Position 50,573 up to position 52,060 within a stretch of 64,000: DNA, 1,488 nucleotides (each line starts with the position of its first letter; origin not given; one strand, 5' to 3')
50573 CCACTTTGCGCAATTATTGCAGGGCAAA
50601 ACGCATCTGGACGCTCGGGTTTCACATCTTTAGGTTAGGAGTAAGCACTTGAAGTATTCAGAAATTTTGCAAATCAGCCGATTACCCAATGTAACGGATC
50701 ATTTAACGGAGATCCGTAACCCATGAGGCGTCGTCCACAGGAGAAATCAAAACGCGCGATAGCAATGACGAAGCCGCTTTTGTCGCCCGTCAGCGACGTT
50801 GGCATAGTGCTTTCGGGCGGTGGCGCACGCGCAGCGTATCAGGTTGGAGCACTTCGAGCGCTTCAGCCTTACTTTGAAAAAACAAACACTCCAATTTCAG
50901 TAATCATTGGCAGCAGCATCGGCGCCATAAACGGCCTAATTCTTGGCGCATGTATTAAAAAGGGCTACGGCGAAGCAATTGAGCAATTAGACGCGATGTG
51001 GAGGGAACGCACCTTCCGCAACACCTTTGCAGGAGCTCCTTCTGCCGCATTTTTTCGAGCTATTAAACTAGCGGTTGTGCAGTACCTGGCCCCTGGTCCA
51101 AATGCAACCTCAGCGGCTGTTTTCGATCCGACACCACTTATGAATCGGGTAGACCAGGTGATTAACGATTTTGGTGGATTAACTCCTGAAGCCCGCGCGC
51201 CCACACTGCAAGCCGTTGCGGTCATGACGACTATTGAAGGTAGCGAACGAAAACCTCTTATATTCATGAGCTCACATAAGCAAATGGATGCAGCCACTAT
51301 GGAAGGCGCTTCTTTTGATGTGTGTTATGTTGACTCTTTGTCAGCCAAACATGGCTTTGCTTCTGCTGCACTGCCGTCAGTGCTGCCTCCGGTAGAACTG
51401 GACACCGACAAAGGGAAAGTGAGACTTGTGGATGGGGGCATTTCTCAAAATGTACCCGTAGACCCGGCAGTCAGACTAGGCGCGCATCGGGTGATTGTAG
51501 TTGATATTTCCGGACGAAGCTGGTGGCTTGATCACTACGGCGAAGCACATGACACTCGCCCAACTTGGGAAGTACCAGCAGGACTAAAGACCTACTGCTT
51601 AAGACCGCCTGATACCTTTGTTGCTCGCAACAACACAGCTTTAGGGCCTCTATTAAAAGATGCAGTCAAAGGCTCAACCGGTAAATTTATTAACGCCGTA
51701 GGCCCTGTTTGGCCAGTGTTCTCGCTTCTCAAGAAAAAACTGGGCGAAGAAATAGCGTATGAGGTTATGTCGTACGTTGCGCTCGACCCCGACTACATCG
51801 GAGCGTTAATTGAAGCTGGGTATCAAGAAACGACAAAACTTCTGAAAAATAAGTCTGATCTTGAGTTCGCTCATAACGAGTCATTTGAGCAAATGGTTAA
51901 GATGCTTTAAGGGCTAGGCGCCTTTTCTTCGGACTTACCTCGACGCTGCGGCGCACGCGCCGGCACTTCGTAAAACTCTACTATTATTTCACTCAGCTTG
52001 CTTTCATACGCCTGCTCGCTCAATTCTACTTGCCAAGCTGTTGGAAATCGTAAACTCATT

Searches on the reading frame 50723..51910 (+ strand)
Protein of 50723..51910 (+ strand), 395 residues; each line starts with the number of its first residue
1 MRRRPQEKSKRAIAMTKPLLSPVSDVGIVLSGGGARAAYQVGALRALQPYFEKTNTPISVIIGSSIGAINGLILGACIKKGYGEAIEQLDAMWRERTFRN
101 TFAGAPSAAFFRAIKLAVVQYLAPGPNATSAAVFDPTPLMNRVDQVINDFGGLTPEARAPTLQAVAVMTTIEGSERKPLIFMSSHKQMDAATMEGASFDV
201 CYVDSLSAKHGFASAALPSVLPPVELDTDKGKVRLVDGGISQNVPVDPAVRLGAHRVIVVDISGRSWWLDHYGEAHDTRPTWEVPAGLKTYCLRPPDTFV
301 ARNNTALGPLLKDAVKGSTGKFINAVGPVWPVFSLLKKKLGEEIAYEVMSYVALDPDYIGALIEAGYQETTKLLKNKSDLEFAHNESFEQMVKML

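Call 15: search_protein_families(library=pfam, proteins=[window:50723-51910:+], max_evalue=0.001)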
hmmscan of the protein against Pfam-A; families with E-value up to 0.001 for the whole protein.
window:50723-51910:+ (395 aa): 1 family
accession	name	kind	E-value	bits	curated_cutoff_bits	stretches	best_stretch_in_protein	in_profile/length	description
PF01734.28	Patatin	-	5.1e-25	89.2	27.7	1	28-249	1-190/191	Patatin-like phospholipase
